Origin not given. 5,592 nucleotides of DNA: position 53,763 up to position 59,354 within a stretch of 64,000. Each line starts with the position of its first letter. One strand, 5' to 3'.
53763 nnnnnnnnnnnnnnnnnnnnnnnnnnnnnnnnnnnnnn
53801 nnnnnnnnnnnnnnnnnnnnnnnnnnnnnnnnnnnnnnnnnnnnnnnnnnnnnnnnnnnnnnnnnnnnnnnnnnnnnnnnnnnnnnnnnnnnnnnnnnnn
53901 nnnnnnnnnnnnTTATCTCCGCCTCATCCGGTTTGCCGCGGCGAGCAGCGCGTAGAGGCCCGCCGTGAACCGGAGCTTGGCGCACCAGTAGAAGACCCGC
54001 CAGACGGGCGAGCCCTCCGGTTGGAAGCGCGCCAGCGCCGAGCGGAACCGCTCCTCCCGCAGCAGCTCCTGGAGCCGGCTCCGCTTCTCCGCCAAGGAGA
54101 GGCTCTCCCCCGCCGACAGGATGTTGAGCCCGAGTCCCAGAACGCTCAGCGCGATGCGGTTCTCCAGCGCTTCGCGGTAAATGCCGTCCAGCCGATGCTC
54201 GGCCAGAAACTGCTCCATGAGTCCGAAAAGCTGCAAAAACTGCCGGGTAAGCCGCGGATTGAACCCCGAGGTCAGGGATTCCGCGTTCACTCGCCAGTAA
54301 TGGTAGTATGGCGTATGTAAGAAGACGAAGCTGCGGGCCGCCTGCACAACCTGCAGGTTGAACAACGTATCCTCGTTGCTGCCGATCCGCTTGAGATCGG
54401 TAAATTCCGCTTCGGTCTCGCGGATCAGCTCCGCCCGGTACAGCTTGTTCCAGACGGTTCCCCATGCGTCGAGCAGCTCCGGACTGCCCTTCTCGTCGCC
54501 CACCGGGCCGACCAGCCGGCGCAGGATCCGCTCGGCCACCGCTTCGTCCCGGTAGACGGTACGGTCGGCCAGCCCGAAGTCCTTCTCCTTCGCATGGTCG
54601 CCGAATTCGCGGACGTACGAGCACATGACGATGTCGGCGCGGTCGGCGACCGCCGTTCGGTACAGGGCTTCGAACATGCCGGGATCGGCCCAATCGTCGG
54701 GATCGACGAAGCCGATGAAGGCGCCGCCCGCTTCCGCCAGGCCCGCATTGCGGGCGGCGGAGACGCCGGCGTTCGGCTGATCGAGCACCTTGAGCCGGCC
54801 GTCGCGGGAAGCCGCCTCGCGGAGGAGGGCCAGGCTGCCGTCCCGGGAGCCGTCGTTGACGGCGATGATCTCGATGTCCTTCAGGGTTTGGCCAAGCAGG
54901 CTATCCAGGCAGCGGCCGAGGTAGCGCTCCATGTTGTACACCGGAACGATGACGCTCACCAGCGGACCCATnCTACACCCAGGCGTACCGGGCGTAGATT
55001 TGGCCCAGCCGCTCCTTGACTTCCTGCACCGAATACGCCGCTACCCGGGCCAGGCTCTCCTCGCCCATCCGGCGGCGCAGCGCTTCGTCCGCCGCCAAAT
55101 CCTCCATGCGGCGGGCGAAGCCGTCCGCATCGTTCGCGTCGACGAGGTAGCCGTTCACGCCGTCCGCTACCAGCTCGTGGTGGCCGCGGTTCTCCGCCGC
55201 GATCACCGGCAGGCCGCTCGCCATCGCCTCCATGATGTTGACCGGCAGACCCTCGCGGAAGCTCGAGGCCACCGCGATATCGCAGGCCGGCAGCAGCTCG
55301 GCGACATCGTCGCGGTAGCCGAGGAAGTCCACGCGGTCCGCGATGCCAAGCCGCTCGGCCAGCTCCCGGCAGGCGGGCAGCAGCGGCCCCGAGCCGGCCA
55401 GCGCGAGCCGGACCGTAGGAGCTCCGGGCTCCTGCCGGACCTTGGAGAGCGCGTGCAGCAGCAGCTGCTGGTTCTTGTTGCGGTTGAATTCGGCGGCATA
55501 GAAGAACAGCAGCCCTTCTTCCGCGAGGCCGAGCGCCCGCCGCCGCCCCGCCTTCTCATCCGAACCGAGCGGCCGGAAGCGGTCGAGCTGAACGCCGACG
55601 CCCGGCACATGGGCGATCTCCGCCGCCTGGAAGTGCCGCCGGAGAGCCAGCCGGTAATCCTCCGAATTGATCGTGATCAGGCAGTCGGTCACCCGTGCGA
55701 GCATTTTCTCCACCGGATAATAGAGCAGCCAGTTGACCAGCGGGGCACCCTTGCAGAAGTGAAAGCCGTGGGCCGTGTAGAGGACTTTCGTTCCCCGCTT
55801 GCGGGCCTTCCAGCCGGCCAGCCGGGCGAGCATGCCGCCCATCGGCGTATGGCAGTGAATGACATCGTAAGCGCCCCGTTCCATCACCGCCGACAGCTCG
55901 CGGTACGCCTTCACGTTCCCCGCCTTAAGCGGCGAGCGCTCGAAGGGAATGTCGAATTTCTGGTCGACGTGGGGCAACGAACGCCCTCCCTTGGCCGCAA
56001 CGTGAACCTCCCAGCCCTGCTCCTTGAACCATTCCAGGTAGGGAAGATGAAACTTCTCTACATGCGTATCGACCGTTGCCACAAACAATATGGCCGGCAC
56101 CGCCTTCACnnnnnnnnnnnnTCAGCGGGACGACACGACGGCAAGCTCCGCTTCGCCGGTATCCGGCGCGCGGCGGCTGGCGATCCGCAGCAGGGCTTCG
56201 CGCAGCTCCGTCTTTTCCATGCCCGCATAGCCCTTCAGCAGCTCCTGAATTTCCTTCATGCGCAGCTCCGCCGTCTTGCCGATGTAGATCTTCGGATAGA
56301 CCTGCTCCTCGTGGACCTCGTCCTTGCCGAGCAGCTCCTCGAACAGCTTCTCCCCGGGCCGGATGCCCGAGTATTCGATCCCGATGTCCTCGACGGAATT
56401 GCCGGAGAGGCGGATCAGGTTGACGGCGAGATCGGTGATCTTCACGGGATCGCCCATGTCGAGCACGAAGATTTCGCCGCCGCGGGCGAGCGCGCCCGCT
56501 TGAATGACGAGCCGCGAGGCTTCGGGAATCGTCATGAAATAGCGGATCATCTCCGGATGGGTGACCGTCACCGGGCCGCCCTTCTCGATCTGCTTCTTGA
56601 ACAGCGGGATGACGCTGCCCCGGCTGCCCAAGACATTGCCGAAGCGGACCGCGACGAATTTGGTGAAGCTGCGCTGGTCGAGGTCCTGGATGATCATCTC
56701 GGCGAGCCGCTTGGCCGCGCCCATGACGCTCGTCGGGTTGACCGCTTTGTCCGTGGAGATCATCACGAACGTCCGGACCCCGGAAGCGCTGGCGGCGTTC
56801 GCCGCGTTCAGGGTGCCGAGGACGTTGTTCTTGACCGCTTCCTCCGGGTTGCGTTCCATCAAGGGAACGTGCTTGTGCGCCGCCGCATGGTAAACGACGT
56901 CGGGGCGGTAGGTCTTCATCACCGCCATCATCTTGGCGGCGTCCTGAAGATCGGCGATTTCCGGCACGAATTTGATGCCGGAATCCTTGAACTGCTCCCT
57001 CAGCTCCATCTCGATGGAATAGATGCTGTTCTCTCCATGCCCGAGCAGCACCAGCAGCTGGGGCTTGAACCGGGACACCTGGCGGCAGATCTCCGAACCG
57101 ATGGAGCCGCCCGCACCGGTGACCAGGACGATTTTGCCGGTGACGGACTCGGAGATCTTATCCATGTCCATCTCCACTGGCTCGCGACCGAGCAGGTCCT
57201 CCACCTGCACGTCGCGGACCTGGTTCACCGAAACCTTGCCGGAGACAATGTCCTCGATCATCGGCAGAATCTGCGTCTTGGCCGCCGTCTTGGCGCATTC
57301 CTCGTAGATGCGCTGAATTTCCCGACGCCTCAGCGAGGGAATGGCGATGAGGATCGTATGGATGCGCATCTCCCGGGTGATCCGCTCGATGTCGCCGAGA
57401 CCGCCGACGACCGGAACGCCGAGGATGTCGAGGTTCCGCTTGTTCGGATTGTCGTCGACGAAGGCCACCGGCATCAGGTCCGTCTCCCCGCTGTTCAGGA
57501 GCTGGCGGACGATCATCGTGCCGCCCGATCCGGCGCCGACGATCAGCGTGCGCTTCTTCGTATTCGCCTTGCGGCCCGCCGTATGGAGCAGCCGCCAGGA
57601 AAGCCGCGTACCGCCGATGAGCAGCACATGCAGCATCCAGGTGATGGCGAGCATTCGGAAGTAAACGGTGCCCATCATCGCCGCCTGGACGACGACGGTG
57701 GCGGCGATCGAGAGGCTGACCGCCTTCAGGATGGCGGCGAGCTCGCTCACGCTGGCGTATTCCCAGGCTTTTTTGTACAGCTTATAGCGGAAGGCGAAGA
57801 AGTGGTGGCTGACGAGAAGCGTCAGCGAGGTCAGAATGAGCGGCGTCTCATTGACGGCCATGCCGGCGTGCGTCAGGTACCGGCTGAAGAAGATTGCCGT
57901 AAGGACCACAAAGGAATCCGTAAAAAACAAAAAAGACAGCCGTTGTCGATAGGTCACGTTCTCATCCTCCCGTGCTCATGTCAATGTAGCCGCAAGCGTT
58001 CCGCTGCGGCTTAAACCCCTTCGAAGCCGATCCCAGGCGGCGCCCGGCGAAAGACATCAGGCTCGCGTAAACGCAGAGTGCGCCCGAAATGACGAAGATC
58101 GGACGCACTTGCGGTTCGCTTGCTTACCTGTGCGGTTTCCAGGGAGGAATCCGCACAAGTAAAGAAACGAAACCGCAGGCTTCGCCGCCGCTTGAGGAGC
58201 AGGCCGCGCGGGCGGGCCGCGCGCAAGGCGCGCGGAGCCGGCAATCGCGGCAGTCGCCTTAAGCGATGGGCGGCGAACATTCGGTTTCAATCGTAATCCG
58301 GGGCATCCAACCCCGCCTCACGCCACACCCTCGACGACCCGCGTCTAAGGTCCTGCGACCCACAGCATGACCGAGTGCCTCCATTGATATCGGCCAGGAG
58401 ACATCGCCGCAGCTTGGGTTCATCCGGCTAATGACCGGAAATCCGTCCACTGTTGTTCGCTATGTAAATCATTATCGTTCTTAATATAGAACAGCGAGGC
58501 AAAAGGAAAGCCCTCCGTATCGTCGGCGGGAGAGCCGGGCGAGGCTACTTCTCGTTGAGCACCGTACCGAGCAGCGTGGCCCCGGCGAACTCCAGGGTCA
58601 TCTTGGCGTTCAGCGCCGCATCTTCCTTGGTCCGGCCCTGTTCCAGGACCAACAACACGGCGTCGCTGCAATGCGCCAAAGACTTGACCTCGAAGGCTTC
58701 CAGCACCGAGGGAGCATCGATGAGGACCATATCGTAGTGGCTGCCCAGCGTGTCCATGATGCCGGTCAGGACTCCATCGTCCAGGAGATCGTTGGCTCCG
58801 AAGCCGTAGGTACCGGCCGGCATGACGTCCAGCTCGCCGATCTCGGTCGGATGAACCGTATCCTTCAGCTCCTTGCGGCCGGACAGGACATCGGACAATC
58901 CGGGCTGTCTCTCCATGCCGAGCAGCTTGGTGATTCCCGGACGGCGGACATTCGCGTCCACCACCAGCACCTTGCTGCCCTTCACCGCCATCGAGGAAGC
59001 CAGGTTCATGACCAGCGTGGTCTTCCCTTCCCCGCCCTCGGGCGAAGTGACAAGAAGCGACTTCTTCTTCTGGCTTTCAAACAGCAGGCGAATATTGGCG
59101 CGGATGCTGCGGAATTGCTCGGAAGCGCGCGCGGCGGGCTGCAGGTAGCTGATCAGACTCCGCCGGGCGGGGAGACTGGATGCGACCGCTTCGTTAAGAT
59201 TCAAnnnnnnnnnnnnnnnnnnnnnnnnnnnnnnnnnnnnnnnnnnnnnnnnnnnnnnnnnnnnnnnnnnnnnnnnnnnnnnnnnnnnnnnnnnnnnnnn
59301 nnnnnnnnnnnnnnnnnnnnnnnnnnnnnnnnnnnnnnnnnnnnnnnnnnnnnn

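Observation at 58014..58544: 530-nt structured gap between the BY-kinase and the capD-like gene: candidate EAR-like anti-termination RNA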

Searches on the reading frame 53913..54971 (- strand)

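Call 7: search_protein_families(library=pfam, proteins=[window:53913-54971:-])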
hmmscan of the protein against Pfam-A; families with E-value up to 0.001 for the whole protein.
window:53913-54971:- (352 aa): 3 families
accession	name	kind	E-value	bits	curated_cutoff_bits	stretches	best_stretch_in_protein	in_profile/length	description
PF00535.33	Glycos_transf_2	-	5.1e-35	121.3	23.3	1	6-126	1-122/168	Glycosyl transferase family 2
PF13641.12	Glyco_tranf_2_3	-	7.6e-10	39.6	27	1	5-116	3-120/230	Glycosyltransferase like family 2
PF10111.15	Glyco_tranf_2_2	-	3.5e-07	30.4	27.3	1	6-105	1-104/276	Glycosyltransferase like family 2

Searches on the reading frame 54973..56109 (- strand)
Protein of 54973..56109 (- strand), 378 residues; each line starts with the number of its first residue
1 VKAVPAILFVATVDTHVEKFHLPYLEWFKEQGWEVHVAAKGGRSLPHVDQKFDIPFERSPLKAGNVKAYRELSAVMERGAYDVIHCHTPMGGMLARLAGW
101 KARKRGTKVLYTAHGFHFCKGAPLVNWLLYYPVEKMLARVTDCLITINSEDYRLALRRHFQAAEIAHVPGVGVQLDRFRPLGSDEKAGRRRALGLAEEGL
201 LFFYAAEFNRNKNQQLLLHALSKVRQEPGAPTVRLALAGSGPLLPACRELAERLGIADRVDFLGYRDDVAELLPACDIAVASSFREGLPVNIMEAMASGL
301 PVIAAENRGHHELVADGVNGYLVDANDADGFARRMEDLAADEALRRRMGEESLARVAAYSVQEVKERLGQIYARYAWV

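Call 7: search_protein_families(library=pfam, proteins=[window:54973-56109:-])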
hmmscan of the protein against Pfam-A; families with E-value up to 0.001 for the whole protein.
window:54973-56109:- (378 aa): 7 families
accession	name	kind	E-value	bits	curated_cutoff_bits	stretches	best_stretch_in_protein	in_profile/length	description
PF00534.26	Glycos_transf_1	-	2.1e-37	128.8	26.4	1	190-351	6-168/172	Glycosyl transferases group 1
PF13692.12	Glyco_trans_1_4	-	8.8e-36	123.7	27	1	202-341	4-142/142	Glycosyl transferases group 1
PF13579.12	Glyco_trans_4_4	-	4.3e-18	66.6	29.7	1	25-169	11-156/158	Glycosyl transferase 4-like domain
PF13439.12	Glyco_transf_4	-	1.5e-14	54.8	28.5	1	27-169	14-163/170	Glycosyltransferase Family 4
PF13477.12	Glyco_trans_4_2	-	8.8e-14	52.3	23.4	1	7-147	2-138/139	Glycosyl transferase 4-like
PF13524.12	Glyco_trans_1_2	-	4.1e-08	33.7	25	1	225-358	10-131/144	Glycosyl transferase-like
PF20706.3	GT4-conflict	-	2.6e-07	30.4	26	1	190-321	190-327/385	Family 4 Glycosyltransferase in conflict systems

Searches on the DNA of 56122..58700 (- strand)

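Call 4: search_rna_families(source=window, start=57800, end=58700, threshold=evalue, max_evalue=10, show_alignments=3)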
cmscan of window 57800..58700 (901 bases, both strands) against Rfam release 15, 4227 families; matches with E-value up to 10: 7.
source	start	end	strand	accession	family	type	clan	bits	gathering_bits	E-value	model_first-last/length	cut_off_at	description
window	58300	58409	-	RF01735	epsC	Cis-reg;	-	105.5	42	4e-19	1-117/117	no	epsC RNA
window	58110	58177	-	RF03313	mir-1468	Gene; miRNA;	-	22.3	95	0.14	1-86/86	no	mir-1468 microRNA precursor family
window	58169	58288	-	RF04104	MIR918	Gene; miRNA;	-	19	268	0.81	1-265/265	no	MIR918 microRNA precursor family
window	58480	58533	+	RF03050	RAGATH-25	Gene; sRNA;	-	16.8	49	0.27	1-50/50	no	RAGATH-25 RNA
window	58107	58251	-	RF01754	radC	Cis-reg;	-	12.6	40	8.5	1-149/149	no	radC RNA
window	58586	58651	-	RF02089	CLRN1-AS1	Gene; lncRNA;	-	12.5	48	1.9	1-79/79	no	CLRN1 antisense RNA 1 conserved region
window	58083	58344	-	RF02880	MH_s15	Gene; sRNA;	-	12.1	123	2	1-277/277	no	Mesorhizobail RNA 15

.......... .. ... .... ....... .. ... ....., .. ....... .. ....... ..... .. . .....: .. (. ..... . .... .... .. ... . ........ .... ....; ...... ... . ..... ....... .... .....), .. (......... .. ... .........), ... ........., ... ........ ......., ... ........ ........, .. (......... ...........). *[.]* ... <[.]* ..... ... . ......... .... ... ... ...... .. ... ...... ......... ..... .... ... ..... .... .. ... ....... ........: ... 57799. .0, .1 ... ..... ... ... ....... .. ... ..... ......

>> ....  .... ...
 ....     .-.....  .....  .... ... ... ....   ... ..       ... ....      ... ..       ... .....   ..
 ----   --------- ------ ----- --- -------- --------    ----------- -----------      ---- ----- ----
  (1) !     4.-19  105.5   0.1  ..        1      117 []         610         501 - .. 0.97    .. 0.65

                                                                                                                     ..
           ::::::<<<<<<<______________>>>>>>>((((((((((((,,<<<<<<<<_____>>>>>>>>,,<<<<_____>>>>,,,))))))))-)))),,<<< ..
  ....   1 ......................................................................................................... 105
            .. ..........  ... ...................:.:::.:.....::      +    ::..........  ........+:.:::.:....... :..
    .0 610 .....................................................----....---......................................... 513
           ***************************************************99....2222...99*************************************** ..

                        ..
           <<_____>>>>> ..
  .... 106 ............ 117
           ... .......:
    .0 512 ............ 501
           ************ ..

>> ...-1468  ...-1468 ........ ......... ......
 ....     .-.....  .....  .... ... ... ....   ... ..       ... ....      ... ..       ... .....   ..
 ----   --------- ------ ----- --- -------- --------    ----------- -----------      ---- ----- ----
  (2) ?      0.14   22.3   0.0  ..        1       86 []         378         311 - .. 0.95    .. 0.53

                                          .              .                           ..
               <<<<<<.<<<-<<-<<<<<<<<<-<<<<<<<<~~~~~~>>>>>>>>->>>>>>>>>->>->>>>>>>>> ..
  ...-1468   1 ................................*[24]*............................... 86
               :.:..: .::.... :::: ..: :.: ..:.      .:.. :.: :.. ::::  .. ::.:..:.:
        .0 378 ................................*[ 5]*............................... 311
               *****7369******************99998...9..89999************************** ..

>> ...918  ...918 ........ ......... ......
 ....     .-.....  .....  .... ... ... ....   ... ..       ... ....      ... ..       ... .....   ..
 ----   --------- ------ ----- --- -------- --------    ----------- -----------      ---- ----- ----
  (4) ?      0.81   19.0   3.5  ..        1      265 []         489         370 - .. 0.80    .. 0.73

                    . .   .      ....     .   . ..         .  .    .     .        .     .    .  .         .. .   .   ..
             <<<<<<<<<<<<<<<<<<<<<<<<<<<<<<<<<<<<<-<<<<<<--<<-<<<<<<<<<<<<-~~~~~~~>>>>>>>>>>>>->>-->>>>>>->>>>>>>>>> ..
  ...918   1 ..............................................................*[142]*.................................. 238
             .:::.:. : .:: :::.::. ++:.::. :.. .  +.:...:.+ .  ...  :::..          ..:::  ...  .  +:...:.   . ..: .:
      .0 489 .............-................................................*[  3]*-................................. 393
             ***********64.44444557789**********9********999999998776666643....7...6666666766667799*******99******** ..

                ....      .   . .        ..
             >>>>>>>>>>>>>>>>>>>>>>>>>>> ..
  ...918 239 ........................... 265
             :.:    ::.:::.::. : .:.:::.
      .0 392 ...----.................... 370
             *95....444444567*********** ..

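Call 60: search_rna_families(sources=[L001, L002, L006, L015, L016, L021, L028, L029, L036, L063, L067, L072, L035, L064], threshold=gathering)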
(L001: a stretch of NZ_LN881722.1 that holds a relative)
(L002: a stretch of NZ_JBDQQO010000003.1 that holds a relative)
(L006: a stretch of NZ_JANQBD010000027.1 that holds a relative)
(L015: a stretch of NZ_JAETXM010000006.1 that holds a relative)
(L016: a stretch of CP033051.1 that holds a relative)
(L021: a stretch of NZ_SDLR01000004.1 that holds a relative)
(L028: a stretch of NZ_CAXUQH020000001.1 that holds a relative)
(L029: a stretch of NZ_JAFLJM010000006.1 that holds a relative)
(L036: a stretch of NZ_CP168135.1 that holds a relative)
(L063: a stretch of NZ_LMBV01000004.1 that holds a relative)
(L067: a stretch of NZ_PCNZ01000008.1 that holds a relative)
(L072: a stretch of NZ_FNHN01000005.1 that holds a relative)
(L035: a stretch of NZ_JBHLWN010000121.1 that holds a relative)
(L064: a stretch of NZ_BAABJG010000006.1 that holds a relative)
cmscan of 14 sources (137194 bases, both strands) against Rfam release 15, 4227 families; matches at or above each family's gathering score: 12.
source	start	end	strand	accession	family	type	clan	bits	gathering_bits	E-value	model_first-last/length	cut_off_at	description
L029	3628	3738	+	RF01735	epsC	Cis-reg;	-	114.7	42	6.7e-19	1-117/117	no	epsC RNA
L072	3630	3738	+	RF01735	epsC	Cis-reg;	-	113.5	42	1.2e-18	1-117/117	no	epsC RNA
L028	3812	3922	+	RF01735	epsC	Cis-reg;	-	110.9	42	4.3e-18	1-117/117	no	epsC RNA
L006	3757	3868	+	RF01735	epsC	Cis-reg;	-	108.8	42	1.2e-17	1-117/117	no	epsC RNA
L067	3691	3800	+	RF01735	epsC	Cis-reg;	-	107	42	2.9e-17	1-117/117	no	epsC RNA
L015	3631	3742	+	RF01735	epsC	Cis-reg;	-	105.2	42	7.1e-17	1-117/117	no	epsC RNA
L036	3773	3883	+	RF01735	epsC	Cis-reg;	-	105.1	42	7.4e-17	1-117/117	no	epsC RNA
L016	3797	3910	+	RF01735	epsC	Cis-reg;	-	104.7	42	9.4e-17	1-117/117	no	epsC RNA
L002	3696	3805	+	RF01735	epsC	Cis-reg;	-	104.4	42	1.1e-16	1-117/117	no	epsC RNA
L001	3620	3728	+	RF01735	epsC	Cis-reg;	-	102.1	42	3.2e-16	1-117/117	no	epsC RNA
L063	3771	3880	+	RF01735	epsC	Cis-reg;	-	101.2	42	5.1e-16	1-117/117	no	epsC RNA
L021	3605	3716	+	RF01735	epsC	Cis-reg;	-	100.6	42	6.8e-16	1-117/117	no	epsC RNA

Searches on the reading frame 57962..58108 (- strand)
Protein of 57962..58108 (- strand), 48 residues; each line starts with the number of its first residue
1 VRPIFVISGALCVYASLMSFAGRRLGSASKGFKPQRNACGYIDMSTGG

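Call 43: search_protein_families(library=pfam, proteins=[window:57962-58108:-], max_evalue=10)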
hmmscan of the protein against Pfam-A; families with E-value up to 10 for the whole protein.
window:57962-58108:- (48 aa): 0 families

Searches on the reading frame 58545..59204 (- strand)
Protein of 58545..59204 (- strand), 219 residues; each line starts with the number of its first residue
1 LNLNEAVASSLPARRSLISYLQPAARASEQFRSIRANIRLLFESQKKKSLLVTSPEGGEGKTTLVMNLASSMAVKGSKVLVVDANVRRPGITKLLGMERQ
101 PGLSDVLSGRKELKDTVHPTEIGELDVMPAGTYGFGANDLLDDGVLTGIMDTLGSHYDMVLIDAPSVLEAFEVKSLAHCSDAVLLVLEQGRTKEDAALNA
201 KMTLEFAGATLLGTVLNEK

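Call 7: search_protein_families(library=pfam, proteins=[window:58545-59204:-])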
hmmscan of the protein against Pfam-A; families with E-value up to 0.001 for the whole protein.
window:58545-59204:- (219 aa): 6 families
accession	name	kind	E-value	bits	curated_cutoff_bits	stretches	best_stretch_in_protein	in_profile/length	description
PF13614.12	AAA_31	-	3.6e-17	63.3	27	1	52-188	6-148/177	AAA domain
PF10609.15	ParA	-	4.6e-09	36.5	27.1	1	47-131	3-79/246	NUBPL iron-transfer P-loop NTPase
PF01656.29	CbiA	-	3.7e-08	33.8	25.4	1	51-109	2-54/125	CobQ/CobB/MinD/ParA nucleotide binding domain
PF06564.18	CBP_BcsQ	-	8.5e-07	29.2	21.3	1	51-187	5-145/234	Cellulose biosynthesis protein BcsQ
PF25199.1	nSTAND_NTPase5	-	1.2e-05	25.6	34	1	33-86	23-80/145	Novel STAND NTPase 5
PF09140.17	MipZ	-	2.9e-05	23.9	20.7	1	52-169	5-112/262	ATPase MipZ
